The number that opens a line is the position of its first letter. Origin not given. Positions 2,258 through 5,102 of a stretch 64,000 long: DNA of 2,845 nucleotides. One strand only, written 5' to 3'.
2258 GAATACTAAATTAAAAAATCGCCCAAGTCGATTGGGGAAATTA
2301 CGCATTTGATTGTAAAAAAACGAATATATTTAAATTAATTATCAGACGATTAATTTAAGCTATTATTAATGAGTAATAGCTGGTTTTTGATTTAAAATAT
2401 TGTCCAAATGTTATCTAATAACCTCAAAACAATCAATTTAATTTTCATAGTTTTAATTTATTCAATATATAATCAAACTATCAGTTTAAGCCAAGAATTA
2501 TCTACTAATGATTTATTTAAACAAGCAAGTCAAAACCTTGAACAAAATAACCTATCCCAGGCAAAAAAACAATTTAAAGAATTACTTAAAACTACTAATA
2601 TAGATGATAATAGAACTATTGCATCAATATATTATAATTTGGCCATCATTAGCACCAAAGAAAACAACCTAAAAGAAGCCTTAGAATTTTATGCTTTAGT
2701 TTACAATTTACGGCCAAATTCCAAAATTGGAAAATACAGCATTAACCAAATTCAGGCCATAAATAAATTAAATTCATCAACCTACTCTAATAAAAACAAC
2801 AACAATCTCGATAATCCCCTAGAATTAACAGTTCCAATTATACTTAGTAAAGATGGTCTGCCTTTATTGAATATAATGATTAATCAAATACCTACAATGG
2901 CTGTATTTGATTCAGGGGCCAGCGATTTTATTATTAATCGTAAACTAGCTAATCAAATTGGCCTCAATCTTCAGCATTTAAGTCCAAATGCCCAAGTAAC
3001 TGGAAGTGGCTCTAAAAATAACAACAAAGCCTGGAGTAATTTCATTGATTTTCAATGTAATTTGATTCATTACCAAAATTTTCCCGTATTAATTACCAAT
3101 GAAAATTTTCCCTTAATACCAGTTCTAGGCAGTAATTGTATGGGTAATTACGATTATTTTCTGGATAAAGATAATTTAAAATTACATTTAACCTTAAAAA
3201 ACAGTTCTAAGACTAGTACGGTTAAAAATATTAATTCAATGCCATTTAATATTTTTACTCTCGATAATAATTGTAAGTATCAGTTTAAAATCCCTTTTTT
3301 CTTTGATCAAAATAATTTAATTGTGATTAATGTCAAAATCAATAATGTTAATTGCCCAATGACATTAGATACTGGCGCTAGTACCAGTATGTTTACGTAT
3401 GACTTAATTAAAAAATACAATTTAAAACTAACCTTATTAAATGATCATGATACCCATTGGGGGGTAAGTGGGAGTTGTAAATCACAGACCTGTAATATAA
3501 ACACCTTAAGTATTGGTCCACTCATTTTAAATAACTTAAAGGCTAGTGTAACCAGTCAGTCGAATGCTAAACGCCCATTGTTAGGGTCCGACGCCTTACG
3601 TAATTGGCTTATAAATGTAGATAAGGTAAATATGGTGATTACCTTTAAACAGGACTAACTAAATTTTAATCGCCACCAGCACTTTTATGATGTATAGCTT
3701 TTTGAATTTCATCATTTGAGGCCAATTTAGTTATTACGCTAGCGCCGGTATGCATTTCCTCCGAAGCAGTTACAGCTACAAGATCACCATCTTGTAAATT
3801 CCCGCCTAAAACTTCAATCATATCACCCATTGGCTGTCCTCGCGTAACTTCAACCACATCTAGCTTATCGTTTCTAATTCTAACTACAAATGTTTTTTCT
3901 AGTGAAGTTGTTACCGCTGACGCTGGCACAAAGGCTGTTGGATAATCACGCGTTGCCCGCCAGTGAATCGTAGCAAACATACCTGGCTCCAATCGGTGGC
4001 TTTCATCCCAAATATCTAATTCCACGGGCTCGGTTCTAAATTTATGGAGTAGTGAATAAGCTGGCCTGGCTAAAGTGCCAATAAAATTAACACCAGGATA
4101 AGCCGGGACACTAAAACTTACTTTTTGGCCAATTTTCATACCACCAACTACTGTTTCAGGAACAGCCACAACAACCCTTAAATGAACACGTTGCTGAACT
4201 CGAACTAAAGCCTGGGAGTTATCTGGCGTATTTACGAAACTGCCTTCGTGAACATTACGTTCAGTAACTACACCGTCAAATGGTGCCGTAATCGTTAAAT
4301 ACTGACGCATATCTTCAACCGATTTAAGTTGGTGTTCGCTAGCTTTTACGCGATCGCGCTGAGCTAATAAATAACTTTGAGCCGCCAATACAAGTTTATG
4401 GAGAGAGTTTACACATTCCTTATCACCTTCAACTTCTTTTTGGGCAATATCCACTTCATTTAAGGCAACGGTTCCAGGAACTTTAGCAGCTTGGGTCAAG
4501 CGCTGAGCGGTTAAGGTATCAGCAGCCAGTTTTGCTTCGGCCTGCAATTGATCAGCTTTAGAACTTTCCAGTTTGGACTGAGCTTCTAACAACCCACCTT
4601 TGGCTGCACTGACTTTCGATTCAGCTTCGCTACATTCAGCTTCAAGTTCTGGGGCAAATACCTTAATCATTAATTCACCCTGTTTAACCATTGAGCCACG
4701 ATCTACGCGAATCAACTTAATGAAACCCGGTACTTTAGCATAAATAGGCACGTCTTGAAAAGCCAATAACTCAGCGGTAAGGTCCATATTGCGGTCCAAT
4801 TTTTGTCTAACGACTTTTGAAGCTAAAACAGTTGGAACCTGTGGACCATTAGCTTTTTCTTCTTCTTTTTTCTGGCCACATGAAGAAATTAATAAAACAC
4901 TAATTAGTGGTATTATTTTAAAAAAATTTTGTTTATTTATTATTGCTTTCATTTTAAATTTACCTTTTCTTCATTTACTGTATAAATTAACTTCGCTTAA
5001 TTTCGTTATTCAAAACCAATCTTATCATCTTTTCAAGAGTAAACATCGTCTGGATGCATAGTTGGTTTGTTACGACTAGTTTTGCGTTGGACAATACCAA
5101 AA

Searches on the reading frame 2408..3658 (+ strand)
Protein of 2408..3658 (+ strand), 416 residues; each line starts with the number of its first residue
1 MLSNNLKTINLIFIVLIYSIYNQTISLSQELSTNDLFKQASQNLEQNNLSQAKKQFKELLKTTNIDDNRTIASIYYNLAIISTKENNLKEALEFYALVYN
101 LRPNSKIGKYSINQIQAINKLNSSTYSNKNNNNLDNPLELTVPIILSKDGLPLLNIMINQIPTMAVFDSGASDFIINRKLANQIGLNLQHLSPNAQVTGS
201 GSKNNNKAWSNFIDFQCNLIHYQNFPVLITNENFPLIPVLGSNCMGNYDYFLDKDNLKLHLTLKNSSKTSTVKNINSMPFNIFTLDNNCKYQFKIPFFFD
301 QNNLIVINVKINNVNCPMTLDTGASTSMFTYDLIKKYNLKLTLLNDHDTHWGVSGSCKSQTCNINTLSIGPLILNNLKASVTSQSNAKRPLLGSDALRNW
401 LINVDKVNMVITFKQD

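Call 45: search_protein_families(library=pfam, proteins=[window:2408-3658:+], max_evalue=0.0001)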
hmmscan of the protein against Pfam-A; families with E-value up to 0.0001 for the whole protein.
window:2408-3658:+ (416 aa): 5 families
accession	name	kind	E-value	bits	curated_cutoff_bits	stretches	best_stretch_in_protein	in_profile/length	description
PF13975.11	gag-asp_proteas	-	6.6e-23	81.6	28.2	2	307-399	1-92/92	gag-polyprotein putative aspartyl protease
PF13650.11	Asp_protease_2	-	4.8e-22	78.9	24.3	2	308-395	2-89/90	Aspartyl protease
PF08284.16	RVP_2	-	6.9e-07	29.6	20.3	0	155-254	25-123/136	Retroviral aspartyl protease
PF00077.25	RVP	-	2.4e-05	25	20.7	0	152-246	5-94/101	Retroviral aspartyl protease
PF09668.16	Asp_protease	-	3.4e-05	24.4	26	0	154-187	12-45/109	Aspartyl protease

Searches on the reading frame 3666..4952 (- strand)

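Call 45: search_protein_families(library=pfam, proteins=[window:3666-4952:-], max_evalue=0.0001)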
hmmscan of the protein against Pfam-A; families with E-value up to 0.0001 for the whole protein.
window:3666-4952:- (428 aa): 4 families
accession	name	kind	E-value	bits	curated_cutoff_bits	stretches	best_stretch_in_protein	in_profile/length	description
PF16576.10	HlyD_D23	-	4.7e-24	85.3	30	1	70-327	22-214/214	Barrel-sandwich domain of CusB or HlyD membrane-fusion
PF13437.12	HlyD_3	-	2.5e-12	47.9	22.2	1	220-296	1-75/106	HlyD family secretion protein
PF13533.13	Biotin_lipoyl_2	-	2.4e-06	27.7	29.8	0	220-242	2-24/32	Biotin-lipoyl like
PF00364.28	Biotin_lipoyl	-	1.7e-05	25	22.1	0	68-97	43-72/73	Biotin-requiring enzyme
